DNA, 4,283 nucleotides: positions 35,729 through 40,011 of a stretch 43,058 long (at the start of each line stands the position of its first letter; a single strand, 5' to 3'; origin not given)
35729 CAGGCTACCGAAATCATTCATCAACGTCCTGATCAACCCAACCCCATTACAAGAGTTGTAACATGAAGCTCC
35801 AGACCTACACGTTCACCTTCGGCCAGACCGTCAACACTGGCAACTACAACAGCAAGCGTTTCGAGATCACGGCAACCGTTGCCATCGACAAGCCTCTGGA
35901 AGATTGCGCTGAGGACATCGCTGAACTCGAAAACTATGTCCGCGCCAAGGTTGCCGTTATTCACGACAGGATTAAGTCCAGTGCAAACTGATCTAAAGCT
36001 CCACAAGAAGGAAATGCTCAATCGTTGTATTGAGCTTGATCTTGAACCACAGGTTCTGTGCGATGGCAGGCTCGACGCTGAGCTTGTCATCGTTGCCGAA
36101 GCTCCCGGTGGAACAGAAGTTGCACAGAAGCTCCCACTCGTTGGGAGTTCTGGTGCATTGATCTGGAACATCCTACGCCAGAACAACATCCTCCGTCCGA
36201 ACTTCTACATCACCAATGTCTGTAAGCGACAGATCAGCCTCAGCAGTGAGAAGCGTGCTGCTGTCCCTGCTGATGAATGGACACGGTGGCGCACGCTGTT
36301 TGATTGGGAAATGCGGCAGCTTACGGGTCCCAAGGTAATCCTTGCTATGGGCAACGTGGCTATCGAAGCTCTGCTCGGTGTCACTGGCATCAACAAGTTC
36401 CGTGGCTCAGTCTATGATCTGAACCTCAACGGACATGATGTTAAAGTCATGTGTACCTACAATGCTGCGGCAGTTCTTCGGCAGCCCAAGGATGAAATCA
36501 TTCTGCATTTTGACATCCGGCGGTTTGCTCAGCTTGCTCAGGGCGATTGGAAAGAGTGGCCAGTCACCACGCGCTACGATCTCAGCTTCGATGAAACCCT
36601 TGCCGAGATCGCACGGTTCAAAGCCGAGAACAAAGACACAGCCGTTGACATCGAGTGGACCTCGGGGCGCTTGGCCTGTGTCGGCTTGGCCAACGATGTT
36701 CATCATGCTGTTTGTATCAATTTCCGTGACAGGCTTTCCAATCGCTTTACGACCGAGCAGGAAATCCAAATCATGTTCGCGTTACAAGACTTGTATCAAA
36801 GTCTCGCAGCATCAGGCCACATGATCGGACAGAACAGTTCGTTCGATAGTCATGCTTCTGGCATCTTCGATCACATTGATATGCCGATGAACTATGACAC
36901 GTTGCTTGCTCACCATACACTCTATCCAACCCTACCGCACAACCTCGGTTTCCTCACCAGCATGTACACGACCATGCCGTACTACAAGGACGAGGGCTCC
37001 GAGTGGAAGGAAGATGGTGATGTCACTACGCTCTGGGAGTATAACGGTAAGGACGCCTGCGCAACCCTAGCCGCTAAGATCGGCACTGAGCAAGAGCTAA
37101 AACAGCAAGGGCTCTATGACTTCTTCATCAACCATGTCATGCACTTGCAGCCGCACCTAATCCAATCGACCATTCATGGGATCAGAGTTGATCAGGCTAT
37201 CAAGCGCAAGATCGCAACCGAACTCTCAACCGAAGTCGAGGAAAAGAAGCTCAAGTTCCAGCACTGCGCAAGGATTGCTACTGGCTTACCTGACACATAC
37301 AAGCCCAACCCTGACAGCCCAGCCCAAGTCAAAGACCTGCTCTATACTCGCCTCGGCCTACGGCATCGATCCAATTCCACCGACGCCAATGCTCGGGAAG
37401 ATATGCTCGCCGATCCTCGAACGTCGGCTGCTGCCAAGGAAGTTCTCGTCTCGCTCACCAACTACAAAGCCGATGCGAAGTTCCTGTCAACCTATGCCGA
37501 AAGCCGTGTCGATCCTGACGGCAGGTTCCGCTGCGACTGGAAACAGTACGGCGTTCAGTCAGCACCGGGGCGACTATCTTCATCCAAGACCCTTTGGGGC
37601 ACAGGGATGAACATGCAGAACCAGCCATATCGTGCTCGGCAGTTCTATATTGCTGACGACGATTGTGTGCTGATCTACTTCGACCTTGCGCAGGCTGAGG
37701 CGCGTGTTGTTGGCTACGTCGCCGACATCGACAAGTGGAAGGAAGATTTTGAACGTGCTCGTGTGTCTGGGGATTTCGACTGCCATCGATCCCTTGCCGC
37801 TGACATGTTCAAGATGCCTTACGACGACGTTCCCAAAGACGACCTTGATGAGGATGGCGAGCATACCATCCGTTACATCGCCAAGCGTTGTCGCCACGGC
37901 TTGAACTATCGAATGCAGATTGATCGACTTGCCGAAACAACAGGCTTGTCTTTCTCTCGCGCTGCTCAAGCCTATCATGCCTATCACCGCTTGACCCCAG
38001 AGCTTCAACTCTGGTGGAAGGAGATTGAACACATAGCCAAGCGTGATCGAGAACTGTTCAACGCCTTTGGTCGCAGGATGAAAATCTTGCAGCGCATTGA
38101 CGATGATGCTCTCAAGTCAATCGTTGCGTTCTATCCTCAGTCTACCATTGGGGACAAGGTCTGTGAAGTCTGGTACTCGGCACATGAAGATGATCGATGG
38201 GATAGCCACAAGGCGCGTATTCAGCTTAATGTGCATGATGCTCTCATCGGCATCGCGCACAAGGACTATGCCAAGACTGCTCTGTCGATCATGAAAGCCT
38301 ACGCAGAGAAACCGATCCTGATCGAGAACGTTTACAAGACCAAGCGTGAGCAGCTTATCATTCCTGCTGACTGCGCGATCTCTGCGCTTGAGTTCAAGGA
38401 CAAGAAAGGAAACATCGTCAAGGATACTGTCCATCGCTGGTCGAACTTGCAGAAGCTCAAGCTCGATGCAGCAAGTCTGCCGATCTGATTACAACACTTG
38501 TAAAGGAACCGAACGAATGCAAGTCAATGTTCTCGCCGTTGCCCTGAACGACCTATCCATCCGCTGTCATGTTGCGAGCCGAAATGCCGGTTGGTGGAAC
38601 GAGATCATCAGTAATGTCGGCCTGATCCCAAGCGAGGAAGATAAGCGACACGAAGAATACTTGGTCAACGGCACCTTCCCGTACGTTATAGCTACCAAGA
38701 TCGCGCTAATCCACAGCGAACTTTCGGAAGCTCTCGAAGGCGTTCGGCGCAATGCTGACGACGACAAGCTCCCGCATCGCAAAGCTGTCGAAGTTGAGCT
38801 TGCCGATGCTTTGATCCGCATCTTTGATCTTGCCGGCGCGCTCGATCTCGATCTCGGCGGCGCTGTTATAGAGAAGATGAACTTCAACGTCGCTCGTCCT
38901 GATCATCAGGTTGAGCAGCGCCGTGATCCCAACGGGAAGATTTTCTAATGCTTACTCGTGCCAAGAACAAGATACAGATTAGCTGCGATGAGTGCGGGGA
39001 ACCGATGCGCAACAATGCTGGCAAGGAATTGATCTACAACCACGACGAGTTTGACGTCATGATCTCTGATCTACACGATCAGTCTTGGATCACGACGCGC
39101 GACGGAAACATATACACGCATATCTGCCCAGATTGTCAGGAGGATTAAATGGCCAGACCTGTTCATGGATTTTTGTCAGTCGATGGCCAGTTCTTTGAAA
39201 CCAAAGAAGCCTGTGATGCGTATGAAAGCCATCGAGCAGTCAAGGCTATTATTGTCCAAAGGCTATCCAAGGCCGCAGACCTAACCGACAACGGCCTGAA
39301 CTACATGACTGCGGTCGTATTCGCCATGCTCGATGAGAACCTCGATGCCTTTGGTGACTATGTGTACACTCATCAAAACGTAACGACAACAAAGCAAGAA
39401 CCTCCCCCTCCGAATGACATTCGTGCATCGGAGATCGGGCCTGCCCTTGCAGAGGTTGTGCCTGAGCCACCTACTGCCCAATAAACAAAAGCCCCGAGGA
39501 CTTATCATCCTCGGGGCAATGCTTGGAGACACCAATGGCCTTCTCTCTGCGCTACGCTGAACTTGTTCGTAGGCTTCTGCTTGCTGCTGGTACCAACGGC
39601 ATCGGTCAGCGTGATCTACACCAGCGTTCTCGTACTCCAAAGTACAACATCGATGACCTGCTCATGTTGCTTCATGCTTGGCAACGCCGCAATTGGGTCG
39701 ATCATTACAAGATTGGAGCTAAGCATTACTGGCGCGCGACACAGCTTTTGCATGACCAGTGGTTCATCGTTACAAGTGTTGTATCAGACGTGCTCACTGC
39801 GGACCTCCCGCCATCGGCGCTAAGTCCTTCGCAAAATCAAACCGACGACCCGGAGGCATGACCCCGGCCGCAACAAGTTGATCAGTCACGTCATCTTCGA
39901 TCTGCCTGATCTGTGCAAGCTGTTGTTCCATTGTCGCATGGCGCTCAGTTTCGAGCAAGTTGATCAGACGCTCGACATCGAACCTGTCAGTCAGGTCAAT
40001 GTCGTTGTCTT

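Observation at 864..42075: Genome-wide iterated 15-bp palindrome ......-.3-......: 45 copies in 42.9 kb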

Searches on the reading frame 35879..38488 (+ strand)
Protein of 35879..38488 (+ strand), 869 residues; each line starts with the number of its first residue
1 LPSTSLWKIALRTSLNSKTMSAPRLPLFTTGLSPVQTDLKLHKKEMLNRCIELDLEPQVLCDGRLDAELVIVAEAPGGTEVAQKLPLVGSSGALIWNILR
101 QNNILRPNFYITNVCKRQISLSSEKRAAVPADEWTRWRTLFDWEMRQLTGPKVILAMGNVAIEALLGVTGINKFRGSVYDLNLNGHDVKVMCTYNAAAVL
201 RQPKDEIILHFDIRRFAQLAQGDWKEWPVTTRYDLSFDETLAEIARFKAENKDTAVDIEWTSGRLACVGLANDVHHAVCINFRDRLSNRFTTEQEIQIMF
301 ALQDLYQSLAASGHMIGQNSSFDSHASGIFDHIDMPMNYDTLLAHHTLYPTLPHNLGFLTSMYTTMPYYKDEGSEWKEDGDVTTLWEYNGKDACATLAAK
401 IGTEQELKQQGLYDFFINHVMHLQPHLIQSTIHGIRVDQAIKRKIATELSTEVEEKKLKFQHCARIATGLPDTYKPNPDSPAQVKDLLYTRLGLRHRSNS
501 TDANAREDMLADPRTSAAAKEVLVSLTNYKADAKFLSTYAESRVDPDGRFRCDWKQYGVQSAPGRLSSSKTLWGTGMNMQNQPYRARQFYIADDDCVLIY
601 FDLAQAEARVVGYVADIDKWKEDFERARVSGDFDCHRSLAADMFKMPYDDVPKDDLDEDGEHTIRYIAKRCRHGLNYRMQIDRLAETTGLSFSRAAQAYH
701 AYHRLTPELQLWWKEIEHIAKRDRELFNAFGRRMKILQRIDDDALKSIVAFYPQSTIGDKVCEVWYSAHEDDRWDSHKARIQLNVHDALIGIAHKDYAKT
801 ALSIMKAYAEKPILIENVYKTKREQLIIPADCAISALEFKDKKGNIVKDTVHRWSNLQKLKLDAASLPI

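Call 8: search_protein_families(library=phrogs, proteins=[window:35879-38488:+])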
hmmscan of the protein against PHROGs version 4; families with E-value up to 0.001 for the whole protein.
window:35879-38488:+ (869 aa): 4 families
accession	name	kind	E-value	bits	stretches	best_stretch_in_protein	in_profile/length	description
phrog_17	-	DNA, RNA and nucleotide metabolism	1.1e-70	240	1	66-834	479-1226/1445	DNA polymerase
phrog_2573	-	DNA, RNA and nucleotide metabolism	7e-07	29.7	1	596-727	17-148/336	DNA polymerase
phrog_5995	-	DNA, RNA and nucleotide metabolism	3.3e-05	24.6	1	674-836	3-173/236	DNA polymerase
phrog_10285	-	DNA, RNA and nucleotide metabolism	8.7e-05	22.7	1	583-721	42-172/321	DNA polymerase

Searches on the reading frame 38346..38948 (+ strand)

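Call 8: search_protein_families(library=phrogs, proteins=[window:38346-38948:+])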
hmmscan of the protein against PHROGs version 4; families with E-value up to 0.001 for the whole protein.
window:38346-38948:+ (200 aa): 4 families
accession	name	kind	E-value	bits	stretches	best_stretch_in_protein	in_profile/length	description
phrog_5658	-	other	3e-49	169.4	1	39-199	275-420/421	pyrophosphatase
phrog_3301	-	other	2.8e-24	86.9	1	43-188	25-164/169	pyrophosphatase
phrog_6945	-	unknown function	3.8e-21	76.8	1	119-198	189-268/270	-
phrog_9236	-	other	1.1e-08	36.1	1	146-173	83-110/191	pyrophosphatase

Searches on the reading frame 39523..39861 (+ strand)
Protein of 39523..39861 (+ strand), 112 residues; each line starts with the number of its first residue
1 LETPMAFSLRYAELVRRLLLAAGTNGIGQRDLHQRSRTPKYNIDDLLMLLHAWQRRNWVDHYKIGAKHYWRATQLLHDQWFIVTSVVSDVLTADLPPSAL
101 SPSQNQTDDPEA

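Call 18: search_protein_families(library=pfam, max_evalue=0.01, proteins=[window:39523-39861:+])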
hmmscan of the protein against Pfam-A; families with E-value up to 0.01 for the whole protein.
window:39523-39861:+ (112 aa): 0 families

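Call 93: search_protein_families(library=pfam, max_evalue=0.01, proteins=[window:39523-39861:+])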
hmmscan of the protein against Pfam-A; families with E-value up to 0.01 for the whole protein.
window:39523-39861:+ (112 aa): 0 families

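Call 108: predict_structure(protein=window:39523-39861:+)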
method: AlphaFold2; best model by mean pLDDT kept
length: 112 residues; sequences in the alignment: 1
mean_pLDDT: 53.4   pTM: 0.30
mean pLDDT of the five models: 53.4, 52.7, 50.3, 48.7, 46.6
residues with pLDDT >= 90: 0; 70-90: 0; 50-70: 70; < 50: 42
segments of 3 or more residues with pLDDT < 50: 1-8, 23-39, 94-96, 100-109
pLDDT, mean of each block of 10 residues (from residue 1): 42 58 46 44 60 63 59 62 60 51 44 44
secondary structure, 60 per line:
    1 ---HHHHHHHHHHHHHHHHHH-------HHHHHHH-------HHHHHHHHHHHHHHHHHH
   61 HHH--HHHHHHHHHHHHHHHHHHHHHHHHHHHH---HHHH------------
elements in order: H4-21 H29-35 H43-63 H66-93 H97-100
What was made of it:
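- Tried and rejected: For protein 39523-39861 the single-sequence model was too poor to use (pLDDT 53, call 108).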
